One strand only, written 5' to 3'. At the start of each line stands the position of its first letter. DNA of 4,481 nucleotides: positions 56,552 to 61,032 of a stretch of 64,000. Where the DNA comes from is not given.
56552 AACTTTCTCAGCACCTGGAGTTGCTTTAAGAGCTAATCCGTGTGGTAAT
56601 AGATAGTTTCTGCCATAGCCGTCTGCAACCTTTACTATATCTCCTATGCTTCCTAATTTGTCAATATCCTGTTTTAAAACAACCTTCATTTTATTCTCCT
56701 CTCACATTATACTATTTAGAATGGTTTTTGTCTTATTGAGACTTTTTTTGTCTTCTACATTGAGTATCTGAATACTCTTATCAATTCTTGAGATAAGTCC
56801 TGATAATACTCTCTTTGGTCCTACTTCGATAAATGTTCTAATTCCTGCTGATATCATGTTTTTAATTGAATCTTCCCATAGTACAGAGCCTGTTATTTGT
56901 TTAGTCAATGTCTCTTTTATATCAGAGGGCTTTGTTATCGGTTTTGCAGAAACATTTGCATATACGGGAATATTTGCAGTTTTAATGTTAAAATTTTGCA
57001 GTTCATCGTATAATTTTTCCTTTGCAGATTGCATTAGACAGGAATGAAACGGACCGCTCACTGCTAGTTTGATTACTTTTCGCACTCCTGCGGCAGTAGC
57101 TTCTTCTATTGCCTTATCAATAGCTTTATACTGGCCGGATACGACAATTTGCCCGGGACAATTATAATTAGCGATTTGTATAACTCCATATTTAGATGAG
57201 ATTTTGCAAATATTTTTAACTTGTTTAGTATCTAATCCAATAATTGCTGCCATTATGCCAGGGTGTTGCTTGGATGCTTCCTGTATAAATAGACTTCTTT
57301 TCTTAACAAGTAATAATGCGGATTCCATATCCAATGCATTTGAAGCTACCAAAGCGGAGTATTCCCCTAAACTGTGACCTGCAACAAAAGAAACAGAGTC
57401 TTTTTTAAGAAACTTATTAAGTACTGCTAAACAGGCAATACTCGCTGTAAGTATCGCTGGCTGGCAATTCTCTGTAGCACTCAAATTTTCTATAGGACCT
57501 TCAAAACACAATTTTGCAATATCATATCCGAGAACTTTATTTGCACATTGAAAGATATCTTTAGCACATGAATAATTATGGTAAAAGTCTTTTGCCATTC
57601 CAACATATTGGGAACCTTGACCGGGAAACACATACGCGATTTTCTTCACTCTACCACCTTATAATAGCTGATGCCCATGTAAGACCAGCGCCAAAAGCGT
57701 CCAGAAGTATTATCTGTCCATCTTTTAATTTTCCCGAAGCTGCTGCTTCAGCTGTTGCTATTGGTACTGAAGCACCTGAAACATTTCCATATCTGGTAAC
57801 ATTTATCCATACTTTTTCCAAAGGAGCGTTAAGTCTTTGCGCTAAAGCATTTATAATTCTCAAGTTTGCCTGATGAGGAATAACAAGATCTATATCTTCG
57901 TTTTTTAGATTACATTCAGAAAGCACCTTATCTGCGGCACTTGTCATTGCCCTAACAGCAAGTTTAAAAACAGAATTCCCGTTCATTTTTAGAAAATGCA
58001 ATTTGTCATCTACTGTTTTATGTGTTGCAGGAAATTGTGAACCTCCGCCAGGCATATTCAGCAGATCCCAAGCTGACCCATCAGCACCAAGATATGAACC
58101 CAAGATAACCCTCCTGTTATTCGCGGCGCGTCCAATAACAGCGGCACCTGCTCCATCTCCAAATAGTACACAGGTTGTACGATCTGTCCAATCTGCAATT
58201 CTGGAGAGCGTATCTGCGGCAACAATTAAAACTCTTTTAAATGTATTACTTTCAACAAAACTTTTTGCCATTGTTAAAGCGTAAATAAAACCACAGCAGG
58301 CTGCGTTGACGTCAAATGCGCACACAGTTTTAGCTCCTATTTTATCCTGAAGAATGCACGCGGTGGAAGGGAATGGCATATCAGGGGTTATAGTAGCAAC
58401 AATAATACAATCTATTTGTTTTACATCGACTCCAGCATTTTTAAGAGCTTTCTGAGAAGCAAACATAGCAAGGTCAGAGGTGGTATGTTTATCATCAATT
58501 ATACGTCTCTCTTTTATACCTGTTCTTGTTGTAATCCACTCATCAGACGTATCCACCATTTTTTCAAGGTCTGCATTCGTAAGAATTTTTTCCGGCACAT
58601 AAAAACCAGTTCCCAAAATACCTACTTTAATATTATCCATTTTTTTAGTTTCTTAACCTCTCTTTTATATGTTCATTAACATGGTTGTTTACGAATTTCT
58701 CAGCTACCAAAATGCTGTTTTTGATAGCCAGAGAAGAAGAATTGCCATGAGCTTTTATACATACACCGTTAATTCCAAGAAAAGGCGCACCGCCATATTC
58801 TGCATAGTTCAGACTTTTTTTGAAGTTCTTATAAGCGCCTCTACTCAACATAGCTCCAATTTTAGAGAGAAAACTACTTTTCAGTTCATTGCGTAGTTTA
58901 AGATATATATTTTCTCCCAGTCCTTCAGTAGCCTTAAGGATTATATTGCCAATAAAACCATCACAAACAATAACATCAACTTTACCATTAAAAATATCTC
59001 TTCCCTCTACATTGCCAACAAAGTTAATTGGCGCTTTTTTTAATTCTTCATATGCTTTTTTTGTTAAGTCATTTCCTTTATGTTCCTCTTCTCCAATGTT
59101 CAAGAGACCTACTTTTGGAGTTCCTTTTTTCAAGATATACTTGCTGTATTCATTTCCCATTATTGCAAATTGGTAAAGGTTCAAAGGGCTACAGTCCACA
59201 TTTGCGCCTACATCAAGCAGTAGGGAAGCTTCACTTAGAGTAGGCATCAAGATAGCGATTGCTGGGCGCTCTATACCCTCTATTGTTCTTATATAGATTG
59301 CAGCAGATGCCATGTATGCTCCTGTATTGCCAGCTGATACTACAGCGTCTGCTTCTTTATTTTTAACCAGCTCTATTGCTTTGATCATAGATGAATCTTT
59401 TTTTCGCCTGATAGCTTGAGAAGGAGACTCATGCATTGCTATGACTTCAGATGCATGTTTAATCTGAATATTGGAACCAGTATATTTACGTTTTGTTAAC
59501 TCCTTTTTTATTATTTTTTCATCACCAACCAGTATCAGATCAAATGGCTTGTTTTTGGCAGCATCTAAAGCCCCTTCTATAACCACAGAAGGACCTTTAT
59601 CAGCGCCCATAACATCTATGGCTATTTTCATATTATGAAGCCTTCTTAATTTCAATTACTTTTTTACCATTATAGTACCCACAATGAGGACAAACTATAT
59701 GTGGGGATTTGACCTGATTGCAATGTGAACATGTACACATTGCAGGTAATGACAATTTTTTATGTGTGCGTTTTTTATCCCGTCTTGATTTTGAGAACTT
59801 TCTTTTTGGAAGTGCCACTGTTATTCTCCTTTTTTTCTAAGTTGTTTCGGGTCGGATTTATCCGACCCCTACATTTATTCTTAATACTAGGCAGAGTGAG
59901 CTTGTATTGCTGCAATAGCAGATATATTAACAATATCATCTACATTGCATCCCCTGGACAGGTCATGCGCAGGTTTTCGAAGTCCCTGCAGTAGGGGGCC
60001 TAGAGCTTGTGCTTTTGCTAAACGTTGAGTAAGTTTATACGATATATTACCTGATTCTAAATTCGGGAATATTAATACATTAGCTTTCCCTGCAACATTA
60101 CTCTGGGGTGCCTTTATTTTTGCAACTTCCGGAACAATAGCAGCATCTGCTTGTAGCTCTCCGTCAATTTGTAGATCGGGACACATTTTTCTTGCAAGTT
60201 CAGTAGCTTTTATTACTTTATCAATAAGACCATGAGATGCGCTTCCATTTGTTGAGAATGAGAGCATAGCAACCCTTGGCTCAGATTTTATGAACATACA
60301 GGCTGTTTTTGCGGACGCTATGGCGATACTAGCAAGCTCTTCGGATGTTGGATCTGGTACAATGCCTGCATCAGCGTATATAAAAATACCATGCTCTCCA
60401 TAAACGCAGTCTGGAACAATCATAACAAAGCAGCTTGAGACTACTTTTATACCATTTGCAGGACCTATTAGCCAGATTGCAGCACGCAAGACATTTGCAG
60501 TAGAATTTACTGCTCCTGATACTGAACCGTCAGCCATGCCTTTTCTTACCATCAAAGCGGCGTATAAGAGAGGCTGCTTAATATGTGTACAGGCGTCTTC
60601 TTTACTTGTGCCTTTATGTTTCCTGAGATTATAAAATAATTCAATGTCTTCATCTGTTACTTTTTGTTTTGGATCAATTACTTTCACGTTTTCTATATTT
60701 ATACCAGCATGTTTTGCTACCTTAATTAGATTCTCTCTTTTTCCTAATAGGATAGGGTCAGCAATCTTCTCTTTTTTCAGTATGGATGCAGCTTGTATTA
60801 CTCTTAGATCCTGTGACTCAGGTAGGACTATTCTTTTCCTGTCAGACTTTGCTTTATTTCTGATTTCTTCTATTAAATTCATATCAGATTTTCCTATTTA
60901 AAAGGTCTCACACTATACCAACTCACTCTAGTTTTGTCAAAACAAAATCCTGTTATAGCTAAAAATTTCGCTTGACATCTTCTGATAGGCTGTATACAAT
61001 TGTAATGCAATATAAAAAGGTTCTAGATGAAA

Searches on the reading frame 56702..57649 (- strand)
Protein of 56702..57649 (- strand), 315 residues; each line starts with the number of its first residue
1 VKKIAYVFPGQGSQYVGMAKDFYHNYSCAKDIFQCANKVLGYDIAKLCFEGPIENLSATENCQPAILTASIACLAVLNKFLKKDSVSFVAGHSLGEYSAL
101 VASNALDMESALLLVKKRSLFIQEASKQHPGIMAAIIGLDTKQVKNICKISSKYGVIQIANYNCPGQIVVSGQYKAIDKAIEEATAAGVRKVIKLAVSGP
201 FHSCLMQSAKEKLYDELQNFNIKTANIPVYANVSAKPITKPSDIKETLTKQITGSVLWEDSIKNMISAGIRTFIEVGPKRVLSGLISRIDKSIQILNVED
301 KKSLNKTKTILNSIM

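Call 88: search_protein_families(library=pfam, proteins=[window:56702-57649:-], max_evalue=0.00001)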
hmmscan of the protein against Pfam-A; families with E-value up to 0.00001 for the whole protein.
window:56702-57649:- (315 aa): 1 family
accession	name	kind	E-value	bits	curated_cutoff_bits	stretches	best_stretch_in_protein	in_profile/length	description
PF00698.26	Acyl_transf_1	-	7.2e-34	118.1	32.7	1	6-286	2-275/319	Acyl transferase domain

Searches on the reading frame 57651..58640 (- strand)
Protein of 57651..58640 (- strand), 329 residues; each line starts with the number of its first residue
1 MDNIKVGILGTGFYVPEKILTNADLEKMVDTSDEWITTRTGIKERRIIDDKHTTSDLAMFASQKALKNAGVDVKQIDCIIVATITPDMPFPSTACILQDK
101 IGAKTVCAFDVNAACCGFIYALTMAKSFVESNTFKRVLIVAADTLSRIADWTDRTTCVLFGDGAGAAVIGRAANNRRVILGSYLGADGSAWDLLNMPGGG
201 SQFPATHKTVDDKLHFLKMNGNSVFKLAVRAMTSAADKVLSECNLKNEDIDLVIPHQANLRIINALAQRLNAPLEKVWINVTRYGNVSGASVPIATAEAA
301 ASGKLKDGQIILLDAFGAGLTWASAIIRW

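Call 88: search_protein_families(library=pfam, proteins=[window:57651-58640:-], max_evalue=0.00001)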
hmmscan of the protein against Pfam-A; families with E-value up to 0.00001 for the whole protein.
window:57651-58640:- (329 aa): 4 families
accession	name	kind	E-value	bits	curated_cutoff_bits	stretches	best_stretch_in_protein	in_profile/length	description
PF08541.16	ACP_syn_III_C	-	3.4e-34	117.3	26.6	1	240-329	1-90/90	3-Oxoacyl-[acyl-carrier-protein (ACP)] synthase III C terminal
PF08545.16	ACP_syn_III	-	1.4e-30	105.5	24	1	109-188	1-80/80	3-Oxoacyl-[acyl-carrier-protein (ACP)] synthase III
PF00195.25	Chal_sti_synt_N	-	6.2e-08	32.8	27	1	40-171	86-223/225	Chalcone and stilbene synthases, N-terminal domain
PF01154.23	HMG_CoA_synt_N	-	2e-06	28.3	25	1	5-171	4-171/174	Hydroxymethylglutaryl-coenzyme A synthase N terminal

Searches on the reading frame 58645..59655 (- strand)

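Call 88: search_protein_families(library=pfam, proteins=[window:58645-59655:-], max_evalue=0.00001)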
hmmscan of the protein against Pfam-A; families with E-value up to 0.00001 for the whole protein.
window:58645-59655:- (336 aa): 2 families
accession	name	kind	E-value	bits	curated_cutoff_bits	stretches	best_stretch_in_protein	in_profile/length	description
PF02504.20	FA_synthesis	-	1.2e-119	399.7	29.1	1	9-328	1-323/324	Fatty acid synthesis protein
PF01515.24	PTA_PTB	-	9.7e-06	25.6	24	0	25-203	27-219/319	Phosphate acetyl/butaryl transferase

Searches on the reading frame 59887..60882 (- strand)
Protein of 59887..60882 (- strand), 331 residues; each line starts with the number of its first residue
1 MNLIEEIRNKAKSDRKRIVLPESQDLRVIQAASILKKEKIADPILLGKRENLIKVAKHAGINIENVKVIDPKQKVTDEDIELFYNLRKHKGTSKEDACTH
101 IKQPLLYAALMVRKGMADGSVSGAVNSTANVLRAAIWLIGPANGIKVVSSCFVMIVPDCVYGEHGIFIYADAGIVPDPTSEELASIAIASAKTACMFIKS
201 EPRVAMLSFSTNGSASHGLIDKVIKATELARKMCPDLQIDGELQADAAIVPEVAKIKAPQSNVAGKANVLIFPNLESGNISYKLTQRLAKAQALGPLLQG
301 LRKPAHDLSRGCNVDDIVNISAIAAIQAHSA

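Call 88: search_protein_families(library=pfam, proteins=[window:59887-60882:-], max_evalue=0.00001)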
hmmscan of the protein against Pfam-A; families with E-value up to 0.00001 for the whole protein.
window:59887-60882:- (331 aa): 1 family
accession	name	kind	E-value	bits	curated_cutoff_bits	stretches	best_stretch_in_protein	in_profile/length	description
PF01515.24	PTA_PTB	-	1.7e-116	389.5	24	1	3-325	2-319/319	Phosphate acetyl/butaryl transferase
